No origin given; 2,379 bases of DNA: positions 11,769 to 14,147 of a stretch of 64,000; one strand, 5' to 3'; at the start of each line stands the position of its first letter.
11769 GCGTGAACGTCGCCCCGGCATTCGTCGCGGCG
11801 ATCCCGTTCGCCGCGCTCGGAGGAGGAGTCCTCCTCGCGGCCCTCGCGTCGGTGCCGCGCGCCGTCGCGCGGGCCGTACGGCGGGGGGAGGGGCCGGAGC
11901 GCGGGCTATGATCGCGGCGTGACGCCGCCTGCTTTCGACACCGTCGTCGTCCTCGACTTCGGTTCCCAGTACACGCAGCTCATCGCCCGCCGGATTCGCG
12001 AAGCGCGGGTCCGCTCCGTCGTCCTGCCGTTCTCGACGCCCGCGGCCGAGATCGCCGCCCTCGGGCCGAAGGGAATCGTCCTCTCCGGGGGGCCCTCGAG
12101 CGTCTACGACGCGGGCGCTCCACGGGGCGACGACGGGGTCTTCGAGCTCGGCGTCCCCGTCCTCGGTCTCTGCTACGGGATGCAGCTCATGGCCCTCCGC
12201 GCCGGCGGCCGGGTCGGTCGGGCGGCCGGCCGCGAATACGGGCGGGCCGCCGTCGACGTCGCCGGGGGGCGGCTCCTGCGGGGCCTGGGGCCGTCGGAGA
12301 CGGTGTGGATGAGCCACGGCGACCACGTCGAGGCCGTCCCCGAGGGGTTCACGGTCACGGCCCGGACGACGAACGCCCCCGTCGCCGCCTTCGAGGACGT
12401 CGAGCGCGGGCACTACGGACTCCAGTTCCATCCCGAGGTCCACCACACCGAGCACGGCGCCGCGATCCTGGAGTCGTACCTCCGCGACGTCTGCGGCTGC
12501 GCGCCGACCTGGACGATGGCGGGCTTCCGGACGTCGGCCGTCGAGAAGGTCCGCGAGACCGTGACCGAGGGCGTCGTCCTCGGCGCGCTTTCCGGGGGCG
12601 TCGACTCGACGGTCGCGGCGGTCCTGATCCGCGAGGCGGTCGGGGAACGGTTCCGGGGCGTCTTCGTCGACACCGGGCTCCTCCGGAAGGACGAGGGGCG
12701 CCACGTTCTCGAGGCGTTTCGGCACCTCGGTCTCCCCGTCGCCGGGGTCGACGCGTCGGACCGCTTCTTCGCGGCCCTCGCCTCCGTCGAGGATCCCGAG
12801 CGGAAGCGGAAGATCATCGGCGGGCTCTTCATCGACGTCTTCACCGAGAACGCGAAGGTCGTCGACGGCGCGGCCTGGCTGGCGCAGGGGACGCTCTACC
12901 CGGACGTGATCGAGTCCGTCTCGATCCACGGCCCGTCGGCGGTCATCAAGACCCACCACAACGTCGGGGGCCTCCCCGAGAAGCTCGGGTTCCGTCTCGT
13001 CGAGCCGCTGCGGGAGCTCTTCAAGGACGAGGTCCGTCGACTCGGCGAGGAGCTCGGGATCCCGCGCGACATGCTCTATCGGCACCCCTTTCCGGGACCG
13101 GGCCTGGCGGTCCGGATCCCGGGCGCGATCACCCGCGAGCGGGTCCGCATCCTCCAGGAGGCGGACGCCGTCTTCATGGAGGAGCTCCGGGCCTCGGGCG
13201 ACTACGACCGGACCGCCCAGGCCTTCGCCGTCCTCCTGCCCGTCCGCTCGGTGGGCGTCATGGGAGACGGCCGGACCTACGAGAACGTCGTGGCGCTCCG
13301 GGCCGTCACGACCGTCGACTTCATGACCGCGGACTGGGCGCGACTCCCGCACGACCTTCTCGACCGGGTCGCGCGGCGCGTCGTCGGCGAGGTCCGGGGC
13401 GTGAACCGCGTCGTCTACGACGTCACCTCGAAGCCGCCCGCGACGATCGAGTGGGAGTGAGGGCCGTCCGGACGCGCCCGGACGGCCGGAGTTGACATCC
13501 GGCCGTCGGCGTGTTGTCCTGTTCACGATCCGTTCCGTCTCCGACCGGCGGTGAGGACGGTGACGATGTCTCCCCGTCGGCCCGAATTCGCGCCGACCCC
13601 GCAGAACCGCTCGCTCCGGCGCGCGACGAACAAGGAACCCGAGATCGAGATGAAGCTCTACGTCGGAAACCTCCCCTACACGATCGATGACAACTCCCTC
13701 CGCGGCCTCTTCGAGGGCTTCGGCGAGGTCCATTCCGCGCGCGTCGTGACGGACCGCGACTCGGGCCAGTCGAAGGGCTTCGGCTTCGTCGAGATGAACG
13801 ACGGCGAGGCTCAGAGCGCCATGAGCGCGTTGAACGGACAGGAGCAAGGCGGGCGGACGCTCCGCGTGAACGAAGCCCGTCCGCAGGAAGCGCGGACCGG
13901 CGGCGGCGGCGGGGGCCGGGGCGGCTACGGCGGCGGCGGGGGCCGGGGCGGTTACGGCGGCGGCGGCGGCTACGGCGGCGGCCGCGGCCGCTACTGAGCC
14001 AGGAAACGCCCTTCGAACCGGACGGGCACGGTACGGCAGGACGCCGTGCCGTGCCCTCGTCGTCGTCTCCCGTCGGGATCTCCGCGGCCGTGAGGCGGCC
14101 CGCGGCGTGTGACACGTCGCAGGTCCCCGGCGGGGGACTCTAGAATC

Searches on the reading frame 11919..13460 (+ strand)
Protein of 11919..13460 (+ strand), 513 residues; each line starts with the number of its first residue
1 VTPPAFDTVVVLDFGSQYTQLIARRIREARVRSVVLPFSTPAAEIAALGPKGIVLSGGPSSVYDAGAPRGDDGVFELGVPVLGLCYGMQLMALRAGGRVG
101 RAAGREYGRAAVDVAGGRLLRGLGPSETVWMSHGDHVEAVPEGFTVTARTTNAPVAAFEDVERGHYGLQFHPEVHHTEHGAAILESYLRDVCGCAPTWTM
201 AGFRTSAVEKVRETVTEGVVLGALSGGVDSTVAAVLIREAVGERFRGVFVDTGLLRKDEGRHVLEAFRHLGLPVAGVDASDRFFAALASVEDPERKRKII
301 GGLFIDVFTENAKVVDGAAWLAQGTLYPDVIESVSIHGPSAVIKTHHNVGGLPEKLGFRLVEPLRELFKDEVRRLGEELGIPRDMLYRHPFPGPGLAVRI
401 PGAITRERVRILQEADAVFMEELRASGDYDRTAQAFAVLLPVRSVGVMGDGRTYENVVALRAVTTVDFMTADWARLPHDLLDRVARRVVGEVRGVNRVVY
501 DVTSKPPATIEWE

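Call 24: search_protein_families(library=pfam, proteins=[window:11919-13460:+], max_evalue=0.00001)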
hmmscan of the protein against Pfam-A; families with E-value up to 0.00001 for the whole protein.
window:11919-13460:+ (513 aa): 4 families
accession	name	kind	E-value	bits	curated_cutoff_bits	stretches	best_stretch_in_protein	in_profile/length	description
PF00958.27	GMP_synt_C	-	4.4e-43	145.7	27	1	421-512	1-92/92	GMP synthase C terminal domain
PF00117.34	GATase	-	1.4e-42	146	22.8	1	10-187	1-186/190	Glutamine amidotransferase class-I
PF02540.23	NAD_synthase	-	1.8e-11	44.1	21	1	209-286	11-88/242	NAD synthase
PF07722.19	Peptidase_C26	-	1.9e-09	38.1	20.5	1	76-173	103-219/219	Peptidase C26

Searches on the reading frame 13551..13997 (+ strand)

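Call 26: search_protein_families(library=pfam, proteins=[window:13551-13997:+], max_evalue=0.00001)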
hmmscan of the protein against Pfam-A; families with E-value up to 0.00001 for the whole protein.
window:13551-13997:+ (148 aa): 1 family
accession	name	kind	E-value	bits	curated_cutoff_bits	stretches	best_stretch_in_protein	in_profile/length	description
PF00076.28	RRM_1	-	6.2e-20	71.3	20.7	1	36-105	1-70/70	RNA recognition motif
